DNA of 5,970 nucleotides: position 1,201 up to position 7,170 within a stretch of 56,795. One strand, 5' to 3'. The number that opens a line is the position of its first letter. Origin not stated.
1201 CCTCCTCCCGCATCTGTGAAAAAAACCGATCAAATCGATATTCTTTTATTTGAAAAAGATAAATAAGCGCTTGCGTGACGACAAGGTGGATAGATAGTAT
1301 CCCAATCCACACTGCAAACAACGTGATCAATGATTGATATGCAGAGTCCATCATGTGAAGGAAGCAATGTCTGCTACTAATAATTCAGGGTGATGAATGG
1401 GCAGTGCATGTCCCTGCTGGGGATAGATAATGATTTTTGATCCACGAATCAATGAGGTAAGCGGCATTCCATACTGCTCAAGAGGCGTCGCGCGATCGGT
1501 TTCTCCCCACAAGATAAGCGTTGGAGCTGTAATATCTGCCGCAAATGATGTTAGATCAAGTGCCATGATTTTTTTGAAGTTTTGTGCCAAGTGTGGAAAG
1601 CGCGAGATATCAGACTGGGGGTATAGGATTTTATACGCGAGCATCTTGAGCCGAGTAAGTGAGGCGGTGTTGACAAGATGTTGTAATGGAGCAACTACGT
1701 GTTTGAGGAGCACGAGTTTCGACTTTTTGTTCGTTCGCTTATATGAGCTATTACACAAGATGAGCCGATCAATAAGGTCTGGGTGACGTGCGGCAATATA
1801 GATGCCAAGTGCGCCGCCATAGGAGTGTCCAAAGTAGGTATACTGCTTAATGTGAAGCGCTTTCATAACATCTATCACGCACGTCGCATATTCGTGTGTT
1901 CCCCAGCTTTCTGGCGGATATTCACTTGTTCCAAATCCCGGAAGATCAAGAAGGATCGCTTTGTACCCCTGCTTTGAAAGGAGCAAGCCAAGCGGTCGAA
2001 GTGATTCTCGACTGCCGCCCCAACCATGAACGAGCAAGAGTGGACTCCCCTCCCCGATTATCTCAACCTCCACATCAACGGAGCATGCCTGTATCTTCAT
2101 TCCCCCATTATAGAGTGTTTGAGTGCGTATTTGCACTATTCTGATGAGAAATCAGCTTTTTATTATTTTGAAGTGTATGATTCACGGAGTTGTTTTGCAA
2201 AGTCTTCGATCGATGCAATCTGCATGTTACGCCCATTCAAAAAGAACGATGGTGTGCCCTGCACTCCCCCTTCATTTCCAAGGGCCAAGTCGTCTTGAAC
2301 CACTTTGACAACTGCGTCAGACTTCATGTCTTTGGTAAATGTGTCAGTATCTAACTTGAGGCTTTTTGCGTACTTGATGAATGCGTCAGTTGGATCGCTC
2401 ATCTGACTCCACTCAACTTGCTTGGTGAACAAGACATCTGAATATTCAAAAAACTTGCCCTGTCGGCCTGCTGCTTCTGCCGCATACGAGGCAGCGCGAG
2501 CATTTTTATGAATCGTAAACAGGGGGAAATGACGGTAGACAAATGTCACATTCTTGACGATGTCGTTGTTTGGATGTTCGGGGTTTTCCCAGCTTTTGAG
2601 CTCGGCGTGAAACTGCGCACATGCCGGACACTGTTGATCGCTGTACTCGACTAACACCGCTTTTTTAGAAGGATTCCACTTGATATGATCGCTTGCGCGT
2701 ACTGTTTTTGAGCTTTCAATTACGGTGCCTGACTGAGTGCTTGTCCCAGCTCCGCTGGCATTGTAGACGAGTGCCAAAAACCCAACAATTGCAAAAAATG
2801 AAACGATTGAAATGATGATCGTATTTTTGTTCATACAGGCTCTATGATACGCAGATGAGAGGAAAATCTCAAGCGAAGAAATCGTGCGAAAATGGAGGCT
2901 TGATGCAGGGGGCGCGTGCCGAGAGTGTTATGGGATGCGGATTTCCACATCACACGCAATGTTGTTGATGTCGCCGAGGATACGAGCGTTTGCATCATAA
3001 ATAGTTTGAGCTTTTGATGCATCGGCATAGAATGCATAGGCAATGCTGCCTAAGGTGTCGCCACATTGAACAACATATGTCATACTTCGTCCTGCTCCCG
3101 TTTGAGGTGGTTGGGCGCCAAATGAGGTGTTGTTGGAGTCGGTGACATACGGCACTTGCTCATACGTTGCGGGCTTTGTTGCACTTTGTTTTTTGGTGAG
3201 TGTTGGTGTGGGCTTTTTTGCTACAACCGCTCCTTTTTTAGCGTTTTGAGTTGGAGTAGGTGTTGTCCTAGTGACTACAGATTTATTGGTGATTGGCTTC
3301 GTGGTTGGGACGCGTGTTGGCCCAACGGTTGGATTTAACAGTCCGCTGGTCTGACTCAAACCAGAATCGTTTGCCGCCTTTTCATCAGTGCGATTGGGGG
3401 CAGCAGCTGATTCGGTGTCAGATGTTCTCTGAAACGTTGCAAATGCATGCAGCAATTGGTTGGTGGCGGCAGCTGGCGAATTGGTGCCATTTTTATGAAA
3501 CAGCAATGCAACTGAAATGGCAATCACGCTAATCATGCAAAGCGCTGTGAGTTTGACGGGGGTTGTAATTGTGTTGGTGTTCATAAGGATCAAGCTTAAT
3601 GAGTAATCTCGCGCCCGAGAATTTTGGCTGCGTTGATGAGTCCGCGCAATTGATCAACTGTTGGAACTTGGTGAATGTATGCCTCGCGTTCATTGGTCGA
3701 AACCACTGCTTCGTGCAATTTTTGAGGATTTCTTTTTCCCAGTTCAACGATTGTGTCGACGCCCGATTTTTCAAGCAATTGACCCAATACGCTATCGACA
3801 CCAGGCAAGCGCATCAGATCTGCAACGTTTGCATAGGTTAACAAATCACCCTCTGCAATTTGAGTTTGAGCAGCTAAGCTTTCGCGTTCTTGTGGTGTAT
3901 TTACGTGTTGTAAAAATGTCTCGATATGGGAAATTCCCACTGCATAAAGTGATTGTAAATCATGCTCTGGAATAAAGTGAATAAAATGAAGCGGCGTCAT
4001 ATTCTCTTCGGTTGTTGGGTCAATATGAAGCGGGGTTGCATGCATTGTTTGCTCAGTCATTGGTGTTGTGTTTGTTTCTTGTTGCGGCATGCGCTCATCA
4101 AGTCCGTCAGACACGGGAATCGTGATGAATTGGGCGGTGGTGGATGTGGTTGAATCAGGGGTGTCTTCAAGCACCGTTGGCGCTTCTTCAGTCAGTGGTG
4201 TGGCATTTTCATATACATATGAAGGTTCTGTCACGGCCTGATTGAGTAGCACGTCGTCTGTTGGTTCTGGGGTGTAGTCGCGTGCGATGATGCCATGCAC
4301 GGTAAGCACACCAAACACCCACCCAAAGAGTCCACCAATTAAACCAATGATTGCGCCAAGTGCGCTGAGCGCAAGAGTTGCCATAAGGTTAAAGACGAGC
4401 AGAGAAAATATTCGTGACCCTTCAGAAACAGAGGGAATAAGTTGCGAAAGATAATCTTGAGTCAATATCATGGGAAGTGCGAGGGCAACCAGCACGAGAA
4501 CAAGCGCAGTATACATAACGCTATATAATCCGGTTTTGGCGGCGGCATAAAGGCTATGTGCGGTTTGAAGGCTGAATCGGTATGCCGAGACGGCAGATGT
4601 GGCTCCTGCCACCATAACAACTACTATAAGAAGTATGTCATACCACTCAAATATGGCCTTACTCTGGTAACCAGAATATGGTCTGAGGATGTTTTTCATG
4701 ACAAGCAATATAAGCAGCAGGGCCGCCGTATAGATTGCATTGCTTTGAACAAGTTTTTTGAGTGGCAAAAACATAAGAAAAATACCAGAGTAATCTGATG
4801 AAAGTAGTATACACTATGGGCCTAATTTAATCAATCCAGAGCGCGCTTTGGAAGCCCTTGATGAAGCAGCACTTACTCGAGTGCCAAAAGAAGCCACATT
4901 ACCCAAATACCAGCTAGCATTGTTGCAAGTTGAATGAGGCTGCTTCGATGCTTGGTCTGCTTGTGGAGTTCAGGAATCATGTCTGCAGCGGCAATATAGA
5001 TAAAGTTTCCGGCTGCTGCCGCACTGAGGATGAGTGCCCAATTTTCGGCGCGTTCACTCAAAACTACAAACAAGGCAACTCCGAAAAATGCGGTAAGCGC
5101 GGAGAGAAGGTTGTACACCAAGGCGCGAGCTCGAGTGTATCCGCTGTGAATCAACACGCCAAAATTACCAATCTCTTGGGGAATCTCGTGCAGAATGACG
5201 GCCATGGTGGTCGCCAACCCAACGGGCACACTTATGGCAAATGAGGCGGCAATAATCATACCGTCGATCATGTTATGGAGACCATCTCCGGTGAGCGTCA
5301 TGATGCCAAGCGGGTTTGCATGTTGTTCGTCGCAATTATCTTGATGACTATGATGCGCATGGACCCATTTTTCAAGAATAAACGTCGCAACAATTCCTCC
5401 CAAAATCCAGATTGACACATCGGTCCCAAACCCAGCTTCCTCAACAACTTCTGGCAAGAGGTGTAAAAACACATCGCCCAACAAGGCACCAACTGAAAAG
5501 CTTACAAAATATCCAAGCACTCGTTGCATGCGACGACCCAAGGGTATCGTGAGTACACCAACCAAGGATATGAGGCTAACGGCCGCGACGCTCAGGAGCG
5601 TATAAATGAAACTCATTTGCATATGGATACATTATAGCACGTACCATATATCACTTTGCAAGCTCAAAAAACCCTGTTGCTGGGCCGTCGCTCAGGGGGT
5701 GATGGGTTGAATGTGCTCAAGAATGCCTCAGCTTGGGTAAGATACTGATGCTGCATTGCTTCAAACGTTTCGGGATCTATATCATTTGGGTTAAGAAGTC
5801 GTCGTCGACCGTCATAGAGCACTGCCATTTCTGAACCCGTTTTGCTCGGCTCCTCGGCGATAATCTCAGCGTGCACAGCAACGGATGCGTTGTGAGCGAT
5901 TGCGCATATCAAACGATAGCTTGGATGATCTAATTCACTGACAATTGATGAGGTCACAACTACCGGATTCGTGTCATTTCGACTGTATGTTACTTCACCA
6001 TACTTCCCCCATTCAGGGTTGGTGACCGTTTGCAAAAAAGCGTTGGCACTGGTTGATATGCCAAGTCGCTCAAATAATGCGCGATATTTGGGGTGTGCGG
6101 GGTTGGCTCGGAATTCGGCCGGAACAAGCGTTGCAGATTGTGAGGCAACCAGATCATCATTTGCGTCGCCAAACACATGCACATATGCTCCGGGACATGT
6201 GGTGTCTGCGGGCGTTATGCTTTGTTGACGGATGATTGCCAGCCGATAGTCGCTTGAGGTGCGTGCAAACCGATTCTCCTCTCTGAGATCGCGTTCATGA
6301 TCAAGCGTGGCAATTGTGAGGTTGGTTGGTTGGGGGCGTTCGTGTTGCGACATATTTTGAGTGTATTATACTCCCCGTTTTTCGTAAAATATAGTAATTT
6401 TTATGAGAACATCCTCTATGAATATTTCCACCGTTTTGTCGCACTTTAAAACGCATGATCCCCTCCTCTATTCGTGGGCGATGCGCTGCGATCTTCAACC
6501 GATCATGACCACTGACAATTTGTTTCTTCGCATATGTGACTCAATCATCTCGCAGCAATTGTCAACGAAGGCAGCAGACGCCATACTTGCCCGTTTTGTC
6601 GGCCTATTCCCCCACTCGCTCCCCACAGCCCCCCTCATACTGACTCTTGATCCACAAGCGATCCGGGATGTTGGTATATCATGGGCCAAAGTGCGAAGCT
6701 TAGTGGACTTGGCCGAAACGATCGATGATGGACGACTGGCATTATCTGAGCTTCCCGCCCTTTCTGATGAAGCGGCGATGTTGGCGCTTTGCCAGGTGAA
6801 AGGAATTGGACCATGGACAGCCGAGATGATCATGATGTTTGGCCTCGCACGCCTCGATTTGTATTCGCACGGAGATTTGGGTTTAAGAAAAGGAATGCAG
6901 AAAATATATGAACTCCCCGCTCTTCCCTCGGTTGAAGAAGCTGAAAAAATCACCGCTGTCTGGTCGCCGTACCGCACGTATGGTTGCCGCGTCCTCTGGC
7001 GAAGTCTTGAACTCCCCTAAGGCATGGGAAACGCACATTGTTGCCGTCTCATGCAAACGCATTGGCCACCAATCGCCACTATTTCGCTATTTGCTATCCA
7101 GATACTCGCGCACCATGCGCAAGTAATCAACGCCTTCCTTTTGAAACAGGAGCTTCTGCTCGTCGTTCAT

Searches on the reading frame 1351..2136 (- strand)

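Call 18: search_protein_families(library=pfam, proteins=[window:1351-2136:-], max_evalue=0.001)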
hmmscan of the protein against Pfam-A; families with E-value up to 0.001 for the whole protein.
window:1351-2136:- (261 aa): 4 families
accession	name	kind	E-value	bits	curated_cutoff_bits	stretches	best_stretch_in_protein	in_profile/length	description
PF00561.26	Abhydrolase_1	-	2.6e-28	99.8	25.8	1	32-130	2-102/245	alpha/beta hydrolase fold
PF12697.13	Abhydrolase_6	-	1.4e-18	68.8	26.3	1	33-255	1-216/217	Alpha/beta hydrolase family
PF12146.15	Hydrolase_4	-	3.8e-16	59.6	27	1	33-244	7-233/239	Serine aminopeptidase, S33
PF00975.26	Thioesterase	-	0.00069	20.3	26.4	1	32-117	2-86/226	Thioesterase domain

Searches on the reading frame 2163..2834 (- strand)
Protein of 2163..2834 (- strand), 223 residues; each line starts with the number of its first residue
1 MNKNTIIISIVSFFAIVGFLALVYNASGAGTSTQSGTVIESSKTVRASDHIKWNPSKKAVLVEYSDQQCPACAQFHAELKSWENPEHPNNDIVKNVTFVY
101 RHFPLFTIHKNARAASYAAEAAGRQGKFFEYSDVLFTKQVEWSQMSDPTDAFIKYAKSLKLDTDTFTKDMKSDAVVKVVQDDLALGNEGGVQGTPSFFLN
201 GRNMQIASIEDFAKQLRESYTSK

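Call 18: search_protein_families(library=pfam, proteins=[window:2163-2834:-], max_evalue=0.001)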
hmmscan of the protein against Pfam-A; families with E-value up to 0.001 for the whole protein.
window:2163-2834:- (223 aa): 4 families
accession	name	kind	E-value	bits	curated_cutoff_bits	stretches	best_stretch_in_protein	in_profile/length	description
PF13462.12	Thioredoxin_4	-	4.7e-19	69.6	23.2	1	56-216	12-163/165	Thioredoxin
PF01323.26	DSBA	-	1.4e-15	58.1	25.6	1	61-216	2-190/191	DSBA-like thioredoxin domain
PF13743.12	Thioredoxin_5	-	8e-08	32.7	27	1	147-200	111-164/186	Thioredoxin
PF13098.12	Thioredoxin_2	-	1.9e-07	31.8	27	1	56-203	4-85/104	Thioredoxin-like domain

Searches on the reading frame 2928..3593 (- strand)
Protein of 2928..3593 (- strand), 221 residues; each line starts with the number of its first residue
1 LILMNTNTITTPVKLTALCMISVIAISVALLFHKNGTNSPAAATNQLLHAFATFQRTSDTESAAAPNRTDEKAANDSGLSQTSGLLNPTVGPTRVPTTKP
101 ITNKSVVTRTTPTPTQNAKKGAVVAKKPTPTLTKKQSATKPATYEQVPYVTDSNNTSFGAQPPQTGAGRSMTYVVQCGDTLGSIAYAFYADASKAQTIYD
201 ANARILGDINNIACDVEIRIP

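Call 18: search_protein_families(library=pfam, proteins=[window:2928-3593:-], max_evalue=0.001)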
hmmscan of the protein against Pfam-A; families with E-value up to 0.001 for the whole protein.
window:2928-3593:- (221 aa): 2 families
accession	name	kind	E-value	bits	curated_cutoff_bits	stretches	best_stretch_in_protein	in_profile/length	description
PF23473.1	LysM3_LYK4_5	-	0.00023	21.6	29.3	1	171-202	3-31/48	LYK4/5 LysM3 domain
PF01476.26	LysM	-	0.00091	19.6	20.9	0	173-219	1-35/43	LysM domain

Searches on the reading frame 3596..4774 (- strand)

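Call 18: search_protein_families(library=pfam, proteins=[window:3596-4774:-], max_evalue=0.001)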
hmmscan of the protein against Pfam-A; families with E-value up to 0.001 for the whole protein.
window:3596-4774:- (392 aa): 1 family
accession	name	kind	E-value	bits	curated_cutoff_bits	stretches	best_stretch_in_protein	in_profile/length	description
PF14229.12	DUF4332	-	1.3e-23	83.9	23.2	1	274-384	9-120/122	Domain of unknown function (DUF4332)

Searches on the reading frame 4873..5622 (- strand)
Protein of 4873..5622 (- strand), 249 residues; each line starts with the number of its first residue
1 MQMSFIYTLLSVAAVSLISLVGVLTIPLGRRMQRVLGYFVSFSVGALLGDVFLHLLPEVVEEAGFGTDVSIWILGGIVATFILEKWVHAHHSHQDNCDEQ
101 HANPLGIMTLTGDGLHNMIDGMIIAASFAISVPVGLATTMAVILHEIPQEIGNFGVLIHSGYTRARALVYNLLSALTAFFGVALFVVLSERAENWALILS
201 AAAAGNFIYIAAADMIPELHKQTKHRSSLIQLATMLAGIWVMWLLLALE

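Call 18: search_protein_families(library=pfam, proteins=[window:4873-5622:-], max_evalue=0.001)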
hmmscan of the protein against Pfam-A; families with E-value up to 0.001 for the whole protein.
window:4873-5622:- (249 aa): 1 family
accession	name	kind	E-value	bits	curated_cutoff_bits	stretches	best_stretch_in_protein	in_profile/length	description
PF02535.28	Zip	-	2.9e-46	158.7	35.1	2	90-245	162-322/323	ZIP Zinc transporter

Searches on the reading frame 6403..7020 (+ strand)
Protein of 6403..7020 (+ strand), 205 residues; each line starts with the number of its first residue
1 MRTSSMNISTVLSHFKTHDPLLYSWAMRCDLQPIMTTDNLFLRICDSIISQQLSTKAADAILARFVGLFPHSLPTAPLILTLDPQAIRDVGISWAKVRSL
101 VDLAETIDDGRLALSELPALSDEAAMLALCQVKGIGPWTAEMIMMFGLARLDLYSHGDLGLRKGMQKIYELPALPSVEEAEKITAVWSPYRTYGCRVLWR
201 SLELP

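Call 18: search_protein_families(library=pfam, proteins=[window:6403-7020:+], max_evalue=0.001)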
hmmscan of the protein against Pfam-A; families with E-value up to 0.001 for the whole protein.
window:6403-7020:+ (205 aa): 1 family
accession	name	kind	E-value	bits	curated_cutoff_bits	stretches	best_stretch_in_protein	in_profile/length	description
PF00730.31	HhH-GPD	-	1.7e-10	41.6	26.2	1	47-187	3-106/108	HhH-GPD superfamily base excision DNA repair protein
